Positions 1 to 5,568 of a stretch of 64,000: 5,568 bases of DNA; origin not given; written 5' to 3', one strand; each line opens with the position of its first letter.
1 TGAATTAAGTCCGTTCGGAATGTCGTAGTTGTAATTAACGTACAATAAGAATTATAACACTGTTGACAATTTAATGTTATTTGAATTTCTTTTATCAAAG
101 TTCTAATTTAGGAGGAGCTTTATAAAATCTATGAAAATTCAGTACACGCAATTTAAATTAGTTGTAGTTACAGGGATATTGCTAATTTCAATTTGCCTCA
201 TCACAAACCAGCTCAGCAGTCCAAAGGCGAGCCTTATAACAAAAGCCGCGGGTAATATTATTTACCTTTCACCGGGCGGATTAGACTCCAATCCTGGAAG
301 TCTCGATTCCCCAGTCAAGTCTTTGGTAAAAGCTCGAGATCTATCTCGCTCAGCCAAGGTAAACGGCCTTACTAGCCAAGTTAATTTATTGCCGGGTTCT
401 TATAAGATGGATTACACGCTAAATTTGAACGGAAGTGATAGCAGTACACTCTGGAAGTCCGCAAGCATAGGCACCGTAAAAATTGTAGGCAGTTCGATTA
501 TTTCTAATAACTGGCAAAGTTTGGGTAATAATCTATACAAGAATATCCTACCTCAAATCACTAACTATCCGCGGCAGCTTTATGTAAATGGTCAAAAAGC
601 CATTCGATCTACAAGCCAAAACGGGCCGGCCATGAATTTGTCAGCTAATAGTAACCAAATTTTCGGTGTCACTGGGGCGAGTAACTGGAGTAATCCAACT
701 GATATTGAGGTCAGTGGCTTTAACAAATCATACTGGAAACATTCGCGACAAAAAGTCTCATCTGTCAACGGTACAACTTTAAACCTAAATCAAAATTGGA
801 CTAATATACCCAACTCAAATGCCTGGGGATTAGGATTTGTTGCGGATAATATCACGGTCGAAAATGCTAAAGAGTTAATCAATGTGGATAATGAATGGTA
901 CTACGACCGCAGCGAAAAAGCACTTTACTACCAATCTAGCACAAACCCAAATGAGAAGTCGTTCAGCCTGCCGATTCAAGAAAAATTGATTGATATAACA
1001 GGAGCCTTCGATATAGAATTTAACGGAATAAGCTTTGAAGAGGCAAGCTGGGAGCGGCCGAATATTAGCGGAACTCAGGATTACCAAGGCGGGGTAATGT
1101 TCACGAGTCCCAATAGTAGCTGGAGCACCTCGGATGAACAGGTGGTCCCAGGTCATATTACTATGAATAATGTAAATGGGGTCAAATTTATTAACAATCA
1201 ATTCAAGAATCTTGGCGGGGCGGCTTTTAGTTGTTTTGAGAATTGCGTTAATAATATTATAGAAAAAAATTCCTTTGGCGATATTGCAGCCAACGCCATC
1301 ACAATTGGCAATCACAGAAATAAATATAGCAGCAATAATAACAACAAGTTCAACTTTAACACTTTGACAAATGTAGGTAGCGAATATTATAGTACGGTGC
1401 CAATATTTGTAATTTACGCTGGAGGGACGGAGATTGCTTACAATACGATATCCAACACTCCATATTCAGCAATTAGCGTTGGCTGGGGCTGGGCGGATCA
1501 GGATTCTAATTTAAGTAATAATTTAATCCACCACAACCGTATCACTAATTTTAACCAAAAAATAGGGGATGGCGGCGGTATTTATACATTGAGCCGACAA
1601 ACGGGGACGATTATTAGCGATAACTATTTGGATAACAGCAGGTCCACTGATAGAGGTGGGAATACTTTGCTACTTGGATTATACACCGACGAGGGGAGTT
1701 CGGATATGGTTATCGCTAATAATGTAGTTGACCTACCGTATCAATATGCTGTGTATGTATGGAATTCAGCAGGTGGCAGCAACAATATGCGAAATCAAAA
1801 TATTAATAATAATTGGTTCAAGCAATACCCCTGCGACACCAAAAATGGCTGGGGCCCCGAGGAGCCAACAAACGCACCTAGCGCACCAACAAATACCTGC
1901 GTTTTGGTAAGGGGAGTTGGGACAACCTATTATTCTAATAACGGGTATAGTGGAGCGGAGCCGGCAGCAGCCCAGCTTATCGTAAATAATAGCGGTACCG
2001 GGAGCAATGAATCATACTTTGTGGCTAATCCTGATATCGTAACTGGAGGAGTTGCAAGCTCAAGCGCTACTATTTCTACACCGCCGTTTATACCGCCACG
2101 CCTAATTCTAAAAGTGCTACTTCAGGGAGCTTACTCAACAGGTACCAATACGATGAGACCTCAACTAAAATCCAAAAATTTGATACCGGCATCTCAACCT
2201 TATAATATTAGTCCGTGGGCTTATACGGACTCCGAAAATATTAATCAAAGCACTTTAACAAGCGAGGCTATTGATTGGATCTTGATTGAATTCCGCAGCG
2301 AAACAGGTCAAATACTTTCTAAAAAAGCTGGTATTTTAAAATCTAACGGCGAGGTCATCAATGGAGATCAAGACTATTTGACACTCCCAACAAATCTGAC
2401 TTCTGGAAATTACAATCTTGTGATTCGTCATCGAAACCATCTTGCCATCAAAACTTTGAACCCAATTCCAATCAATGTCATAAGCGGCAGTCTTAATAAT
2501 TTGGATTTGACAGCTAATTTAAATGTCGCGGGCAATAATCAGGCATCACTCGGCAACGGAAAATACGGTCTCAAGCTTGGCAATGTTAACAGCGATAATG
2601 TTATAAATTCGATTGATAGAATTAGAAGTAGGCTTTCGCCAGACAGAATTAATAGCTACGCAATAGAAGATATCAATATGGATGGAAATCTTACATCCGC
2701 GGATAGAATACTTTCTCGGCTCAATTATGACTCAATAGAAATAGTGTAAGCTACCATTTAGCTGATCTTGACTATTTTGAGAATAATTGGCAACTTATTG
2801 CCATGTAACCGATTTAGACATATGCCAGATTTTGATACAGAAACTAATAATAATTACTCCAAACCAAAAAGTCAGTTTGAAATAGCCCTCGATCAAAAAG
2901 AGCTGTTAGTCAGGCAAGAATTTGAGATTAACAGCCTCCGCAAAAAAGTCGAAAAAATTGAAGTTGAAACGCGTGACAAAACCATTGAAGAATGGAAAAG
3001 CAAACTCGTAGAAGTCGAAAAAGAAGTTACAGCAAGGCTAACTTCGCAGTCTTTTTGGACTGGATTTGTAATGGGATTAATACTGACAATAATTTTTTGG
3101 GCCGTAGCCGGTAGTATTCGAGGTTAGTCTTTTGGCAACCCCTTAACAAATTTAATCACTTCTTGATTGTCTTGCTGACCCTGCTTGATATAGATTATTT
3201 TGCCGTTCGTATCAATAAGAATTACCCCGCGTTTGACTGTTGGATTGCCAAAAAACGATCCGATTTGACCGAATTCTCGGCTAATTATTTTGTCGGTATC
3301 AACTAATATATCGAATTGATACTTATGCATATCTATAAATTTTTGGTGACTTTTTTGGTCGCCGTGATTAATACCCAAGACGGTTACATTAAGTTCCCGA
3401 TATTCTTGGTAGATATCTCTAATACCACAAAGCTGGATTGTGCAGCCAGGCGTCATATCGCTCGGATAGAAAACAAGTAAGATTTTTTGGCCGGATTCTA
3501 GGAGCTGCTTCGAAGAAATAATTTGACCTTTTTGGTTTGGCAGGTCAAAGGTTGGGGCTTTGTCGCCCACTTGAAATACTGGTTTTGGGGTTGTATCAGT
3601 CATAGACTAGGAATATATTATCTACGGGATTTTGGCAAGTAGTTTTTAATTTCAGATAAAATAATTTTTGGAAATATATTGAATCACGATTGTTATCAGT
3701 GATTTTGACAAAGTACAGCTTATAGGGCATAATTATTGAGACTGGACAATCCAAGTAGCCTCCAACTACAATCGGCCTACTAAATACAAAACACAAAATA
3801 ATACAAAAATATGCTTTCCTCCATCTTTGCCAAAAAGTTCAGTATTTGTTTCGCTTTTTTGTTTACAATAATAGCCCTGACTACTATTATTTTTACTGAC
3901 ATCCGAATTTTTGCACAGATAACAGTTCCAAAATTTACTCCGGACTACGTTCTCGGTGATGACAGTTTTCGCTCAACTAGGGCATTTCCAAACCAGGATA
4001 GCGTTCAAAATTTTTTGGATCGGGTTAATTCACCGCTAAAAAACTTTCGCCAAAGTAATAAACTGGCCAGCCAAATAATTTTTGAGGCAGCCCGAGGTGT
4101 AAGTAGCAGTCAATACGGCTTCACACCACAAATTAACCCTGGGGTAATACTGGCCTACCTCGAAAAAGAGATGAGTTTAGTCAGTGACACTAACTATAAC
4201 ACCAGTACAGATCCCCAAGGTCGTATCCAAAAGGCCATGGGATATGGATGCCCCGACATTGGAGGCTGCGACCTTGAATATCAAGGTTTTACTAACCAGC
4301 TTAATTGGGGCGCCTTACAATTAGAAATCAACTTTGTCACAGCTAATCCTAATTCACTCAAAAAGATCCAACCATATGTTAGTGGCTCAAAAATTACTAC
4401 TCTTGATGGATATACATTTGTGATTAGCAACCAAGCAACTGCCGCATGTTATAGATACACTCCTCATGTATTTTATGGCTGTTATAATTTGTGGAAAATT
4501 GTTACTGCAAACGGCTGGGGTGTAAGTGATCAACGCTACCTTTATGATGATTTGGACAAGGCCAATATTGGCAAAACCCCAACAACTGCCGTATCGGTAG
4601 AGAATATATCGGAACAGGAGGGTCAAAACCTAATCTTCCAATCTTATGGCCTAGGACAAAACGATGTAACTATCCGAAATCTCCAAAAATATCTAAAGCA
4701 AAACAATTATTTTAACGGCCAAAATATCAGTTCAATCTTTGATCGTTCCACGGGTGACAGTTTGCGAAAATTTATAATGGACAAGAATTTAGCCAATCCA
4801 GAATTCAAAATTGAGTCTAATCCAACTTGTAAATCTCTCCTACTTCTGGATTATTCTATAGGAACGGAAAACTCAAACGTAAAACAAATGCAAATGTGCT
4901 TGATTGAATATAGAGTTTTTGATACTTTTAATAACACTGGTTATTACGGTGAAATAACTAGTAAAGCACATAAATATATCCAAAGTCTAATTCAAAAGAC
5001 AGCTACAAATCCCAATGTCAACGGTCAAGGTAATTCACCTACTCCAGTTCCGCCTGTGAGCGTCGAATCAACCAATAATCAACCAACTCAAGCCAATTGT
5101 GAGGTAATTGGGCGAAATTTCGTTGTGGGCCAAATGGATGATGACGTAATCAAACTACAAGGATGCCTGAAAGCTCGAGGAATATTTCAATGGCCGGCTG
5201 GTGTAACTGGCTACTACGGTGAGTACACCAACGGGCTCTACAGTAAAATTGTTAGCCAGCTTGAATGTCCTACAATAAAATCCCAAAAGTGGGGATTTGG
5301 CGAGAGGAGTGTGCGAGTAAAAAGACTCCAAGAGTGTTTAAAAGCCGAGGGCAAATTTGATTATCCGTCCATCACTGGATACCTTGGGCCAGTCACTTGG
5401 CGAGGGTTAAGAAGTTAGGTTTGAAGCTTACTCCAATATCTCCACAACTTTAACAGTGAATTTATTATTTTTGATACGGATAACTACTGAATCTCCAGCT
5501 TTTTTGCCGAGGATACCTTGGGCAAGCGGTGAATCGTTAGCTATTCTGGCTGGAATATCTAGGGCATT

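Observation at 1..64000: Exceptional density of truncated or catalytically degenerate copies of core information-processing genes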

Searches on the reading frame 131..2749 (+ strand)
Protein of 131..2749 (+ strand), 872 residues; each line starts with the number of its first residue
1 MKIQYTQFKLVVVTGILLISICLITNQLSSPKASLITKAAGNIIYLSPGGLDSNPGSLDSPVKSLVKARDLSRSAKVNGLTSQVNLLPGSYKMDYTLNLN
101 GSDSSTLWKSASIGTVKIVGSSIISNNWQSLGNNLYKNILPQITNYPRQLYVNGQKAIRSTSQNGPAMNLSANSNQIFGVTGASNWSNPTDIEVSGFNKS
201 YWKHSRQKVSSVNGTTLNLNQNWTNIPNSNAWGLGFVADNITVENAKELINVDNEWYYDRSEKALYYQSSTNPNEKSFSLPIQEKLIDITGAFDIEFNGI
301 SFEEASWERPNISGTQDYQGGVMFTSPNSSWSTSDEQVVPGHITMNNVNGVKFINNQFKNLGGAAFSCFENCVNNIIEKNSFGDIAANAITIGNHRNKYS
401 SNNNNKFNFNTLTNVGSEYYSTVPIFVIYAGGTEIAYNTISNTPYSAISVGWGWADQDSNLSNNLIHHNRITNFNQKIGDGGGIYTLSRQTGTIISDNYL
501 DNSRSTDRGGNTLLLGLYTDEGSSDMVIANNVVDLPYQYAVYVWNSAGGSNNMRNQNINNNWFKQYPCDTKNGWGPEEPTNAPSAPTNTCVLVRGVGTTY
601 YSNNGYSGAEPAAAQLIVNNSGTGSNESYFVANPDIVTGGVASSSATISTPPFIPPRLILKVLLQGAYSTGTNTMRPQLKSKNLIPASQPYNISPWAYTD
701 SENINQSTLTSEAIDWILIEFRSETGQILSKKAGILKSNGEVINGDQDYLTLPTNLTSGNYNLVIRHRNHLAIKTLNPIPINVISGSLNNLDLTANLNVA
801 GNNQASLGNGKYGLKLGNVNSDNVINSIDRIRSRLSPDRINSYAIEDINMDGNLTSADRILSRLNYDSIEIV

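Call 5: search_protein_families(library=pfam, proteins=[window:131-2749:+], max_evalue=0.001)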
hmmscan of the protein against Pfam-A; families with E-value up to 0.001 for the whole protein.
window:131-2749:+ (872 aa): 2 families
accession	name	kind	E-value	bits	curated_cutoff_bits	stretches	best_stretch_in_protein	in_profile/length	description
PF21231.2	GH141_M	-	2.3e-05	24.8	27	1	147-268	18-154/156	GH141 insertion domain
PF13229.12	Beta_helix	-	4.6e-05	23.5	25.9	1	405-562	10-138/158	Right handed beta helix region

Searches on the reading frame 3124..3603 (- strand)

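Call 5: search_protein_families(library=pfam, proteins=[window:3124-3603:-], max_evalue=0.001)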
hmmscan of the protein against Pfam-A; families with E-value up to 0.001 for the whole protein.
window:3124-3603:- (159 aa): 3 families
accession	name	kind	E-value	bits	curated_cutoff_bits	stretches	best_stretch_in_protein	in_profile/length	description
PF00578.27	AhpC-TSA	-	2.6e-31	108.6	26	1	12-138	1-123/124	AhpC/TSA family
PF08534.16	Redoxin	-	4.5e-21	75.6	26.6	1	11-145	1-137/148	Redoxin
PF13911.12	AhpC-TSA_2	-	0.00029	21.6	27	0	65-112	6-53/114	AhpC/TSA antioxidant enzyme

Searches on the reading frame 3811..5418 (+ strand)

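Call 5: search_protein_families(library=pfam, proteins=[window:3811-5418:+], max_evalue=0.001)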
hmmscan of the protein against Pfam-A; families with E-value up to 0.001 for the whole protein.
window:3811-5418:+ (535 aa): 1 family
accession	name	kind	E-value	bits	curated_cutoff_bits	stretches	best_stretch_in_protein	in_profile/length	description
PF01471.23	PG_binding_1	-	4.6e-13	49.6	23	0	288-321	5-37/57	Putative peptidoglycan binding domain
